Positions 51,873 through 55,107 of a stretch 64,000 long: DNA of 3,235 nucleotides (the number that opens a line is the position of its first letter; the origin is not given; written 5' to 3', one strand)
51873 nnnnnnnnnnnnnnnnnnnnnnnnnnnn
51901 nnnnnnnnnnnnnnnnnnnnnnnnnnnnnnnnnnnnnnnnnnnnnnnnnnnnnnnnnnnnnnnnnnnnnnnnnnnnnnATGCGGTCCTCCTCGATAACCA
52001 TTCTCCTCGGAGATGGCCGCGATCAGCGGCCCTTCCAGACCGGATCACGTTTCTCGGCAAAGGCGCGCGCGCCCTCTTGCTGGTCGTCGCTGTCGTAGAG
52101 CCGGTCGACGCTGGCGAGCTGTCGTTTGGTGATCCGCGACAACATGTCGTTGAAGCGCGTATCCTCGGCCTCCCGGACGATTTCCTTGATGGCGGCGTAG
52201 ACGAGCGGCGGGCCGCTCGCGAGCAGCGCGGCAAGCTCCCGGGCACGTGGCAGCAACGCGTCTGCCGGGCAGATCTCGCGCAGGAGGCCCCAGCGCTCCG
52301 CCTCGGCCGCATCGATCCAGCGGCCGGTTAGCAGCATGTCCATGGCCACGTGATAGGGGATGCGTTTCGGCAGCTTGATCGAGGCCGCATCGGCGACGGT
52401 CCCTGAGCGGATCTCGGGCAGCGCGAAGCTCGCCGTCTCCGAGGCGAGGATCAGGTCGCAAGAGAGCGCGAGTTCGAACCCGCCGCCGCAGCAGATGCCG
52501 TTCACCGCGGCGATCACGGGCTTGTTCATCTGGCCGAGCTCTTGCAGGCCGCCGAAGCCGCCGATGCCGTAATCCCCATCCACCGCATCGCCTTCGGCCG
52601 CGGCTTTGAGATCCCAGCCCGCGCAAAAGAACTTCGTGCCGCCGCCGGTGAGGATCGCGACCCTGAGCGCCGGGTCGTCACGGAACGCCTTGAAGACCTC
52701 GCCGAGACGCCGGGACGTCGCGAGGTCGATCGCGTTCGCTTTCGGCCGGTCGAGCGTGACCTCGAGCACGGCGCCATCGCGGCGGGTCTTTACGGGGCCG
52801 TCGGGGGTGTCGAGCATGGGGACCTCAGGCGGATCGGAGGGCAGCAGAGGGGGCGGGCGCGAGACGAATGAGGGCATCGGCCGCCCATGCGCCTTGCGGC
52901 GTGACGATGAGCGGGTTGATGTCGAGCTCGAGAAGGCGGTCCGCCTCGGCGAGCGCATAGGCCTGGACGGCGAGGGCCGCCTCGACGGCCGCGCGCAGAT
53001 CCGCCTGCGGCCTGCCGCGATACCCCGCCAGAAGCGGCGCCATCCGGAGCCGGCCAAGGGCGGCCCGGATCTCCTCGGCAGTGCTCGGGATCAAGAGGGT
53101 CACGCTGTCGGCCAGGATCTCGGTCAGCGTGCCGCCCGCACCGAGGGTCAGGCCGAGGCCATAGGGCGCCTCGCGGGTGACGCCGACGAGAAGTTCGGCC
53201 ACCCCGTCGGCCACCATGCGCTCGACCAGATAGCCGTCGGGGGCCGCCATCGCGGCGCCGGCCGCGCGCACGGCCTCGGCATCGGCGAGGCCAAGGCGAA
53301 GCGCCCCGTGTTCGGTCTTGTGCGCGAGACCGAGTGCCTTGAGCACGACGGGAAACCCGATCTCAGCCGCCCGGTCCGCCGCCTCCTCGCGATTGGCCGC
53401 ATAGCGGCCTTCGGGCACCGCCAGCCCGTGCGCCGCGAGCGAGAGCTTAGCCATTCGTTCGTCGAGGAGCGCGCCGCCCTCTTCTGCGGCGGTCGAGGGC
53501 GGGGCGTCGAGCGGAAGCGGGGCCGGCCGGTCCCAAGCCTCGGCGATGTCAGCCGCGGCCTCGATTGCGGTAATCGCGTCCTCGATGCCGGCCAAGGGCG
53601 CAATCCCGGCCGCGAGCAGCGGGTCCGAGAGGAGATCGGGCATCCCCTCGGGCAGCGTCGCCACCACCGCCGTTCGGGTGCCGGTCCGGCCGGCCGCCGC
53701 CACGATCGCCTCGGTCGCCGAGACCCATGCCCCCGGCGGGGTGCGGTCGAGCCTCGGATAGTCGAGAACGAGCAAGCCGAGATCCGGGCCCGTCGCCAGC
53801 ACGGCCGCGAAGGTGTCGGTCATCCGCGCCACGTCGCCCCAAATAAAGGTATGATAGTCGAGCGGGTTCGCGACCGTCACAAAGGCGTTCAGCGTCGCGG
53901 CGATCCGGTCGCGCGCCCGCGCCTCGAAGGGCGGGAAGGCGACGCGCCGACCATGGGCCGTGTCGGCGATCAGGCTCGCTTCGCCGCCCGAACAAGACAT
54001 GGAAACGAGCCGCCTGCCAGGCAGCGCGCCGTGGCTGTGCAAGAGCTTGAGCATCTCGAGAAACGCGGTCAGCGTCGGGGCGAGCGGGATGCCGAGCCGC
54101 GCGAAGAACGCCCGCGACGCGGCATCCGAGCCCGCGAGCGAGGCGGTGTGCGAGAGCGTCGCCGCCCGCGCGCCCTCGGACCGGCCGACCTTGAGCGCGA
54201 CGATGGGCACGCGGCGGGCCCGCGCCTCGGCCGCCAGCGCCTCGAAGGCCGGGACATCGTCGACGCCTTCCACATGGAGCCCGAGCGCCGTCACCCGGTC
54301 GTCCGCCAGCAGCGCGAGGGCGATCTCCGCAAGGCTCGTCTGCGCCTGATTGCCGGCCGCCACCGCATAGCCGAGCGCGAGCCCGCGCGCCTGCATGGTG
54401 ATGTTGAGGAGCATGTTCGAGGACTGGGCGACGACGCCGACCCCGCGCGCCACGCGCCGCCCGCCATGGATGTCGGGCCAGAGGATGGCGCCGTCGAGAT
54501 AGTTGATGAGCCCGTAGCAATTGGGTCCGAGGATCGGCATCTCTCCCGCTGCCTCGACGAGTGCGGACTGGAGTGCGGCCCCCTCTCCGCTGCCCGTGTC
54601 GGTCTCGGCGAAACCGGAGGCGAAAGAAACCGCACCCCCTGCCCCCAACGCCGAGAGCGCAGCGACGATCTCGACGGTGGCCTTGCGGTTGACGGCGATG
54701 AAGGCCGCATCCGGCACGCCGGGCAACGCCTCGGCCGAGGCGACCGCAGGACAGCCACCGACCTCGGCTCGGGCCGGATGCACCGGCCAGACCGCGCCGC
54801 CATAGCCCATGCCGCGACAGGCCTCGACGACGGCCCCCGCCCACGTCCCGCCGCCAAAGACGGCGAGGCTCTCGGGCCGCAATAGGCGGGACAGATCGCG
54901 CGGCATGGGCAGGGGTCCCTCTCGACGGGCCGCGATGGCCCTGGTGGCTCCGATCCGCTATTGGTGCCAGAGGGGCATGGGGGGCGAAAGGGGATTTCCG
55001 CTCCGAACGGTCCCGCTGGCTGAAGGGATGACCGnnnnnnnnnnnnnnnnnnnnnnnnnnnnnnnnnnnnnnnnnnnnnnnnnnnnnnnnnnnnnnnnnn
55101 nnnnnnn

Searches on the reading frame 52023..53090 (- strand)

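Call 11: search_protein_families(library=pfam, proteins=[window:52023-53090:-])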
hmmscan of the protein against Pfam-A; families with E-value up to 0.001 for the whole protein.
window:52023-53090:- (355 aa): 2 families
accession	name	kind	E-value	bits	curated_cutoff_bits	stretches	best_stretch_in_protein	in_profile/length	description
PF00378.25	ECH_1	-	1.6e-65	221.4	27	1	105-354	3-250/251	Enoyl-CoA hydratase/isomerase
PF16113.10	ECH_2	-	4.7e-29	102.4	27.2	1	111-346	4-240/335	Enoyl-CoA hydratase/isomerase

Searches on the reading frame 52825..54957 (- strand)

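Call 11: search_protein_families(library=pfam, proteins=[window:52825-54957:-])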
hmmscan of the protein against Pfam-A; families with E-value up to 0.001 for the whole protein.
window:52825-54957:- (710 aa): 3 families
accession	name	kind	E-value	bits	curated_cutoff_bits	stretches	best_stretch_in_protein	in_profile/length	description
PF13549.11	ATP-grasp_5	-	1.1e-43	149.6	27.6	1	490-699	2-221/221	ATP-grasp domain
PF13607.11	Succ_CoA_lig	-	5.6e-28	97.9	27.4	1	172-306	3-138/138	Succinyl-CoA ligase like flavodoxin domain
PF13380.12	CoA_binding_2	-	7.1e-11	43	22.8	1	37-151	13-114/116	CoA binding domain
